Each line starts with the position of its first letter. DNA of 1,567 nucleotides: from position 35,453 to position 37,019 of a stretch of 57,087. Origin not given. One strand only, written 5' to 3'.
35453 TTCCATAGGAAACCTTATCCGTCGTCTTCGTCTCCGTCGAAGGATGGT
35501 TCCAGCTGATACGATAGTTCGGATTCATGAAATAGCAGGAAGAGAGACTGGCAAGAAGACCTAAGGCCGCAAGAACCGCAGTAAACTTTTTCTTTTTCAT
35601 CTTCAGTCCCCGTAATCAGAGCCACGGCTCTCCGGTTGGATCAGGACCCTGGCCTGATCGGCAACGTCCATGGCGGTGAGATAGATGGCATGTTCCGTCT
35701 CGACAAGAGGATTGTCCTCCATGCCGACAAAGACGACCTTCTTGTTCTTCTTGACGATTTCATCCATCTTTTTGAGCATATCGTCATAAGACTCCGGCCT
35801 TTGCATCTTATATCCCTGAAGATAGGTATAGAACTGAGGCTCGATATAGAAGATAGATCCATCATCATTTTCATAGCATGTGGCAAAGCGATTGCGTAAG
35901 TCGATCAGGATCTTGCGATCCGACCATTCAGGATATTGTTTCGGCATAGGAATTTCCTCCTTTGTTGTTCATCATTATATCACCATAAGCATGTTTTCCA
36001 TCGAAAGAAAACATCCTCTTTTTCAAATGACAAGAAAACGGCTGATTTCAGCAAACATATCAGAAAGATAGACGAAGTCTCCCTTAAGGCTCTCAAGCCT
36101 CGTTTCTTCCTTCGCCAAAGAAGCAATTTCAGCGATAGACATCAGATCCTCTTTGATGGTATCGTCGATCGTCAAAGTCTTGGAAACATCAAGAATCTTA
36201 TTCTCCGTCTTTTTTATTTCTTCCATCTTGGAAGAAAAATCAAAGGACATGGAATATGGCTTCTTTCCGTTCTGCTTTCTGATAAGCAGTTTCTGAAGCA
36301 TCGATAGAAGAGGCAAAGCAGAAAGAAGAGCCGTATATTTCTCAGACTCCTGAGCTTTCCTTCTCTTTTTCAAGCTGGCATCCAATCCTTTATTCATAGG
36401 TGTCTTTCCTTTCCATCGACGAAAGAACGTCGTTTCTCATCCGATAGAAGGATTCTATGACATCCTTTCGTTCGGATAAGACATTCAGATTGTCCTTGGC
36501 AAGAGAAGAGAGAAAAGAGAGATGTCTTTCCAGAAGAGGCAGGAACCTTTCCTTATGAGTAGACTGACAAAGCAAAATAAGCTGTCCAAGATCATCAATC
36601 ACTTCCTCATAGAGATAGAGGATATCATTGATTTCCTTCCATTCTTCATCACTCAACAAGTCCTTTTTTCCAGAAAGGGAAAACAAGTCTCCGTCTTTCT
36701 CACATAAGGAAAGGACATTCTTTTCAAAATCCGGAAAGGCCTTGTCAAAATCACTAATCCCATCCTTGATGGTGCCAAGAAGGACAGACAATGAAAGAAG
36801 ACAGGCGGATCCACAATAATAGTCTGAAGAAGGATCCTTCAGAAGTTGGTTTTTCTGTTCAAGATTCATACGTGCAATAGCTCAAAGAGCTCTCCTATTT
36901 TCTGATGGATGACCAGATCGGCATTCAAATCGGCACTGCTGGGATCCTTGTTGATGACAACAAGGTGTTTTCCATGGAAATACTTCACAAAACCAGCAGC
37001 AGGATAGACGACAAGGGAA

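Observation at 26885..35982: Uncharacterised five-gene cassette: two ~1,130-aa paralogs, an M6-type lipoprotein metalloprotease and two small proteins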

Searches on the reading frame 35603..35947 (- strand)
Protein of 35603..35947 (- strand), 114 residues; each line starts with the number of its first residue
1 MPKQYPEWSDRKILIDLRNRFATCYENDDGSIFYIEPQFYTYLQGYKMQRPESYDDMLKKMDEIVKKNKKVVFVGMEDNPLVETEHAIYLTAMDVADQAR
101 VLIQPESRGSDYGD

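Call 3: search_protein_families(library=pfam, proteins=[window:35603-35947:-], max_evalue=1)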
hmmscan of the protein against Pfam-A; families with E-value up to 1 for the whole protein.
window:35603-35947:- (114 aa): 1 family
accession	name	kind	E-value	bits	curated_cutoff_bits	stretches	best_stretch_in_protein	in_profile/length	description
PF14749.11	Acyl-CoA_ox_N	-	0.049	14.6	25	1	32-78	25-71/120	Acyl-coenzyme A oxidase N-terminal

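Call 4: search_protein_families(library=ncbifam, proteins=[window:35603-35947:-], max_evalue=1)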
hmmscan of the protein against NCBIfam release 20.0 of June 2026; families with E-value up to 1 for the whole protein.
window:35603-35947:- (114 aa): 2 families
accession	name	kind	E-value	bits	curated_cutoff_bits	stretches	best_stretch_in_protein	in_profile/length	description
TIGR03414.1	ABC_choline_bnd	subfamily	0.021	14.1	379.05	1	53-94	157-198/291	choline ABC transporter substrate-binding protein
NF000261.1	NimABCDEF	equivalog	0.042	13.8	260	1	34-104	39-105/153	NimABCDEF family 5-nitroimidazole reductase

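Call 25: search_protein_families(library=padloc, proteins=[window:35603-35947:-], max_evalue=0.1)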
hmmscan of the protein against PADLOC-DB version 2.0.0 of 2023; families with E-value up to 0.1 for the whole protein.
window:35603-35947:- (114 aa): 0 families

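Call 26: search_protein_families(library=phrogs, proteins=[window:35603-35947:-], max_evalue=0.1)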
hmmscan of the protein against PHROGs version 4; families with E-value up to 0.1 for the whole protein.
window:35603-35947:- (114 aa): 0 families

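Call 38: find_homologous_proteins(query=window:35603-35947:-, max_evalue=0.01)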
Query window:35603-35947:- (114 aa): 72 proteins with E <= 0.01 among 74 candidates.
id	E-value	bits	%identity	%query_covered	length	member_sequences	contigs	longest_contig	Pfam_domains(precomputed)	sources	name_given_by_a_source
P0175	4.1e-70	251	96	100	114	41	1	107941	-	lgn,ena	-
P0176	3.1e-66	238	89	100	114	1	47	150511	-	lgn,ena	-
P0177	4.8e-65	234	89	100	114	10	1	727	-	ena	-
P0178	8.6e-65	234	89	100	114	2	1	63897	-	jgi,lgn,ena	jgi:hypothetical protein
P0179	4.6e-62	225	86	100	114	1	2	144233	-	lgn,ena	-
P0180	6.4e-62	224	85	100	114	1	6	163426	-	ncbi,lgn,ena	-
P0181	7.5e-62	224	87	100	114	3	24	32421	-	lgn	-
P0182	8.1e-61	221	85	100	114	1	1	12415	-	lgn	-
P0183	1.6e-60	220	85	100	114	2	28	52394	-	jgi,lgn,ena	-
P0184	5.3e-60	218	84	100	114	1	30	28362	-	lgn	-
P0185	1.2e-58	214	82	100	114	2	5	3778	-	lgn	-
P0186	5.7e-58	212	80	100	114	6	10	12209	-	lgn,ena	-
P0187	1.4e-57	210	82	100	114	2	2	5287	-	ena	-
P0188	2.7e-57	209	81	100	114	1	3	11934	-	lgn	-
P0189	4.9e-57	209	82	100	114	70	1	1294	-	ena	-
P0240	2.9e-43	164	67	97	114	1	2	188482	-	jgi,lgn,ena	-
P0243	5.2e-38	147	62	98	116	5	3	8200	-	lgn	-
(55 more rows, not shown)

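Call 46: predict_structure(alignment_id=A3)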
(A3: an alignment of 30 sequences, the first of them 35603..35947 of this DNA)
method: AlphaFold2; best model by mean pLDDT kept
length: 114 residues; sequences in the alignment: 30
mean_pLDDT: 89.7   pTM: 0.81
mean pLDDT of the five models: 89.7, 87.3, 86.8, 85.8, 85.5
residues with pLDDT >= 90: 87; 70-90: 13; 50-70: 13; < 50: 1
segments of 3 or more residues with pLDDT < 50: none
pLDDT, mean of each block of 10 residues (from residue 1): 80 92 95 96 93 95 97 93 94 95 70 56
secondary structure, 60 per line:
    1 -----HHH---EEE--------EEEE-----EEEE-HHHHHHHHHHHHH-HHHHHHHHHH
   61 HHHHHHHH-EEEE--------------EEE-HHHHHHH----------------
elements in order: E12-14 E23-26 E32-35 H37-49 H51-68 E70-73 E88-90 H92-98

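Call 51: fold_search(model_id=the predicted structure, library=pdb)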
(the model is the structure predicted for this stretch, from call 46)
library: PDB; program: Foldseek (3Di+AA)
matches with E <= 10: 260; with E <= 0.001: 0
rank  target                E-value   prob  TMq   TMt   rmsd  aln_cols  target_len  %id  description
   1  1wtd_B                1.4e-01  0.20  0.28  0.16  11.5       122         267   13  Crystal structure of type II restrcition endonuclease, EcoO109I DNA-free form (released 2004-12-14)
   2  5gkj_B                3.2e-01  0.08  0.22  0.13  16.1       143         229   12  Structure of EndoMS in apo form (released 2016-11-02)
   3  1wtd_A                4.9e-01  0.11  0.26  0.14  10.7       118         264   14  Crystal structure of type II restrcition endonuclease, EcoO109I DNA-free form (released 2004-12-14)
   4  8cgw_B                7.7e-01  0.08  0.24  0.06   7.1        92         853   12  Insulin-regulated aminopeptidase (IRAP) in complex with an allosteric benzopyran-based inhibitor (released 2024-01-31)
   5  8q3k_E                8.2e-01  0.07  0.22  0.15  11.4       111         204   13  The open state of the ASFV apo-RNA polymerase (released 2024-02-14)
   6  6rz0                  1.1e+00  0.06  0.21  0.11  14.3        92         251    8  Crystal structure of Escherichia coli Glyoxalase II (released 2020-07-15)
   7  2ij0_A                1.1e+00  0.28  0.19  0.12   2.7        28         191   25  Structural basis of T cell specificity and activation by the bacterial superantigen toxic shock syndrome toxin-1 (released 2007-02-20)
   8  8gy8_A                1.5e+00  0.03  0.20  0.09  12.1       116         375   12  The structure of Bax1 from Pyrococcus furiosus (released 2023-09-27)
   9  2qed                  1.5e+00  0.04  0.17  0.09  12.5        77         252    9  Crystal structure of Salmonella thyphimurium LT2 glyoxalase II (released 2007-10-09)
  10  2fh0_MODEL_1_A        1.6e+00  0.28  0.36  0.48  10.3        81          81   10  NMR Ensemble of The Yeast Saccharomyces cerevisiae protein Ymr074cp core region (released 2007-01-02)
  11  9nld_A                1.6e+00  0.01  0.14  0.09  14.2       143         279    6  O-acetylserine sulfhydrylase A (CysK) from Neisseria gonorrhoeae (released 2026-04-01)
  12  2wv6_F                1.8e+00  0.08  0.17  0.20   8.1        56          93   14  Crystal structure of the cholera toxin-like B-subunit from Citrobacter freundii to 1.9 angstrom (released 2009-10-27)
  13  2o2l_L                1.8e+00  0.06  0.17  0.19   8.9        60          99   15  Crystal structure of human heat-labile enterotoxin in complex with a blood group A antigen analog (released 2007-08-14)
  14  4ohj_B                1.9e+00  0.14  0.18  0.11   3.4        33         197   27  Crystal structure of toxic shock syndrome toxin-1 (TSST-1) from Staphylococcus aureus (released 2014-02-05)
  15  1ts5_A                1.9e+00  0.10  0.18  0.12  11.9        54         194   17  I140T MUTANT OF TOXIC SHOCK SYNDROME TOXIN-1 FROM S. AUREUS (released 1998-12-16)
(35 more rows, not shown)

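Call 89: search_protein_families(library=pfam, alignment_id=A3, max_evalue=1)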
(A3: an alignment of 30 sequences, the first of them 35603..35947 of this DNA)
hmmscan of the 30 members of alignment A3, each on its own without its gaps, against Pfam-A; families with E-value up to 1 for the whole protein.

A. member 1, window:35603-35947:- (114 aa): 1 family
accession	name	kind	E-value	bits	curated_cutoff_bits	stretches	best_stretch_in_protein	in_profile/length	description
PF14749.11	Acyl-CoA_ox_N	-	0.049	14.6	25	1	32-78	25-71/120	Acyl-coenzyme A oxidase N-terminal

B. families by the number of members that match (of 30 scanned): 11 families
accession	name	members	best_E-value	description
PF17245.8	CDC24_OB2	2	0.071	Cell division control protein 24, OB domain 2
PF22033.1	Lamba1_VP3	2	0.11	Inner capsid protein lambda-1/VP3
PF05195.22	AMP_N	1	0.019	Aminopeptidase P, N-terminal domain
PF14749.11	Acyl-CoA_ox_N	1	0.049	Acyl-coenzyme A oxidase N-terminal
PF08350.17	FilR1_middle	1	0.076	Methanogenesis regulatory protein FilR1, middle domain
PF17618.7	SL4P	1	0.13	Uncharacterized Strongylid L4 protein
PF10808.13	DUF2542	1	0.14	Protein of unknown function (DUF2542)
PF03698.18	UPF0180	1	0.14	Uncharacterised protein family (UPF0180)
PF09376.16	NurA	1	0.16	NurA domain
PF06746.16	DUF1216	1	0.17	Protein of unknown function (DUF1216)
PF25463.1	DUF7899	1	0.18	Domain of unknown function (DUF7899)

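Call 92: find_related_loci(query=A3, collection=viral_contigs, flank=5000)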
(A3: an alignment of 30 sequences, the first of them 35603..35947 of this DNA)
Query A3 (114 aa) in viral_contigs; peptide patterns used: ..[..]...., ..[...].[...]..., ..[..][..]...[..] (x = any residue, [..] = any of these).
160 stretches matched a pattern, but none encodes a relative of the query by tblastn (E <= 1e-3).

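Call 93: find_encoding_contigs(protein=P0243, flank=10000, max_places=2)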
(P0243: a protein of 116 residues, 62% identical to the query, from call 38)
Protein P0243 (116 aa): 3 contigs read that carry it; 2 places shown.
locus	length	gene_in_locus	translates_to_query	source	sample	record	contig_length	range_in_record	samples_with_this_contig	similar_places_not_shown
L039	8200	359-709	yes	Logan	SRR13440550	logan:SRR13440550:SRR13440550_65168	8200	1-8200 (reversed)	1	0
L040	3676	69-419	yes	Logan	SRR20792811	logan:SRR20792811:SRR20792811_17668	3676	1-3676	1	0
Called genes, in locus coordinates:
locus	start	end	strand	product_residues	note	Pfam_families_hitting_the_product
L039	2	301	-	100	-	?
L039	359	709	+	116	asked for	-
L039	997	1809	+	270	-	PF00149:Metallophos, PF12850:Metallophos_2 (weak)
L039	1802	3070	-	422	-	PF00342:PGI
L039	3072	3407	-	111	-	-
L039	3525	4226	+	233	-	PF02463:SMC_N (faint), PF00005:ABC_tran, PF13304:AAA_21 (faint)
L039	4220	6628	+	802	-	PF02687:FtsX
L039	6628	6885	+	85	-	-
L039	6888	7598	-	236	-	-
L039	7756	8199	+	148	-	?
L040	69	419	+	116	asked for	-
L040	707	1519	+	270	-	PF00149:Metallophos, PF12850:Metallophos_2 (weak)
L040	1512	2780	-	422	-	PF00342:PGI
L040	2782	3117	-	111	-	-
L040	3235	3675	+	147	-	?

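Call 94: find_encoding_contigs(protein=P0240, flank=10000, max_places=1)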
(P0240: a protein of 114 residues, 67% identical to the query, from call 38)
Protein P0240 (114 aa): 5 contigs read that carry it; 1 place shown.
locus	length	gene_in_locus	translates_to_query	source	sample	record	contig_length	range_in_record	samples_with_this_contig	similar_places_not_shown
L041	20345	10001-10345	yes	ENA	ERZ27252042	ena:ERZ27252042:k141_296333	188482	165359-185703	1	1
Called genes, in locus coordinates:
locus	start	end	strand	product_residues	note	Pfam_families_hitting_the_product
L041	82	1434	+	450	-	PF00682:HMGL-like, PF02436:PYC_OADA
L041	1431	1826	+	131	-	-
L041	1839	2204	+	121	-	PF25984:BSH_YknX (faint), PF25919:BSH_CusB (faint), PF25997:BSH_YhbJ (faint), PF00364:Biotin_lipoyl, PF25917:BSH_RND, PF25973:BSH_CzcB (faint)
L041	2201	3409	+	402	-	PF03977:OAD_beta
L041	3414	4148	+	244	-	PF03099:BPL_LplA_LipB, PF02237:BPL_C (weak)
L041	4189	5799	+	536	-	PF01293:PEPCK_ATP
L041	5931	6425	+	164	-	PF00210:Ferritin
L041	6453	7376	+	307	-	PF20434:BD-FAE, PF00326:Peptidase_S9, PF07859:Abhydrolase_3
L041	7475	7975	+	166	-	PF12773:DZR (weak), PF13248:Zn_ribbon_3, PF14803:Zn_ribbon_Nudix (faint), PF13240:Zn_Ribbon_1, PF13828:DUF4190 (weak), PF07666:MpPF26 (weak)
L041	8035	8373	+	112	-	PF12773:DZR (weak), PF13240:Zn_Ribbon_1, PF13248:Zn_ribbon_3, PF14803:Zn_ribbon_Nudix (faint), PF05154:TM2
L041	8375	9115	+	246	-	PF02146:SIR2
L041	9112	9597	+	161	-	-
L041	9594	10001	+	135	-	-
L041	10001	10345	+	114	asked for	-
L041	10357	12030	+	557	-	-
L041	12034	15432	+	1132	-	-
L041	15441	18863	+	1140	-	-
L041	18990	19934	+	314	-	PF12849:PBP_like_2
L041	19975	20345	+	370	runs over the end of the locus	PF00528:BPD_transp_1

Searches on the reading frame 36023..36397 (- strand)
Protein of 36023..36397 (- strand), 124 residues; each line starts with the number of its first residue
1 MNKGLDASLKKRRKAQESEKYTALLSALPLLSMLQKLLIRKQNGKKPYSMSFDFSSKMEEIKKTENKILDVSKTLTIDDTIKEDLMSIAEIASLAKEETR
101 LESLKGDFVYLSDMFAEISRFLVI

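Call 17: search_protein_families(library=pfam, proteins=[window:36023-36397:-], max_evalue=0.01)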
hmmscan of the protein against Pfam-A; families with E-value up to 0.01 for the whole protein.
window:36023-36397:- (124 aa): 0 families

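Call 25: search_protein_families(library=padloc, proteins=[window:36023-36397:-], max_evalue=0.1)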
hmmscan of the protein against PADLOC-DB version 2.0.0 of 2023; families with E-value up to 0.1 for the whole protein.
window:36023-36397:- (124 aa): 1 family
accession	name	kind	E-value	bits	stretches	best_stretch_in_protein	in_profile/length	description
PDLC01468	Cas13b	-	0.0041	13.5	1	9-97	399-474/933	CAS-VI-B; effector__SPE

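Call 26: search_protein_families(library=phrogs, proteins=[window:36023-36397:-], max_evalue=0.1)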
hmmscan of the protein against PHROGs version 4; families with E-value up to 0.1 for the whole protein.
window:36023-36397:- (124 aa): 0 families

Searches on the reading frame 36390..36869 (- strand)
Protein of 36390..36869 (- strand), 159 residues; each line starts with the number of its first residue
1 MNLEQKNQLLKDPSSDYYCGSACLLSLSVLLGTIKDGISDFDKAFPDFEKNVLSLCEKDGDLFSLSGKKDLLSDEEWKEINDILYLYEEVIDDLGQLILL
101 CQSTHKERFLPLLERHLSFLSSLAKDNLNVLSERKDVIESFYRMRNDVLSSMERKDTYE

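Call 17: search_protein_families(library=pfam, proteins=[window:36390-36869:-], max_evalue=0.01)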
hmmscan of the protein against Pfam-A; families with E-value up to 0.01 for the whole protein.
window:36390-36869:- (159 aa): 0 families

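Call 25: search_protein_families(library=padloc, proteins=[window:36390-36869:-], max_evalue=0.1)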
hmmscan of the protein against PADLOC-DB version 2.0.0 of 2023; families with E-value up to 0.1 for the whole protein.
window:36390-36869:- (159 aa): 2 families
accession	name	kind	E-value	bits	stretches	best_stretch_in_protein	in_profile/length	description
PDLC00750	Effector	-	0.0073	13.2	1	69-143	72-148/465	Endonuclease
PDLC02006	SAVED3--SAVED_PDDEXK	-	0.015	12.1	1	69-143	72-148/463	-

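Call 26: search_protein_families(library=phrogs, proteins=[window:36390-36869:-], max_evalue=0.1)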
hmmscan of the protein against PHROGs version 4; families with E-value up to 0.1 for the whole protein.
window:36390-36869:- (159 aa): 0 families

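Call 59: search_solved_structures(query=A4, max_evalue=1)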
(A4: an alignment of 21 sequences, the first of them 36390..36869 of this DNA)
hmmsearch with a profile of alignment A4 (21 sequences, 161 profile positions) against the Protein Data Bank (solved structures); distinct sequences matched with E-value up to 1: 3.
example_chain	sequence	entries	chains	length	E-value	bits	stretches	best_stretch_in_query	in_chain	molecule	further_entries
3wkr_C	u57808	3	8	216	0.22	14.6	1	48-129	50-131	Uncharacterized protein MJ1481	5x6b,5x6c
2fzt_A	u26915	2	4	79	0.39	13.8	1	87-137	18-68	hypothetical protein TM0693 | hypothetical protein TM_0693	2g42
2ifu_A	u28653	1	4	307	0.81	12.8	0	80-156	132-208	gamma-snap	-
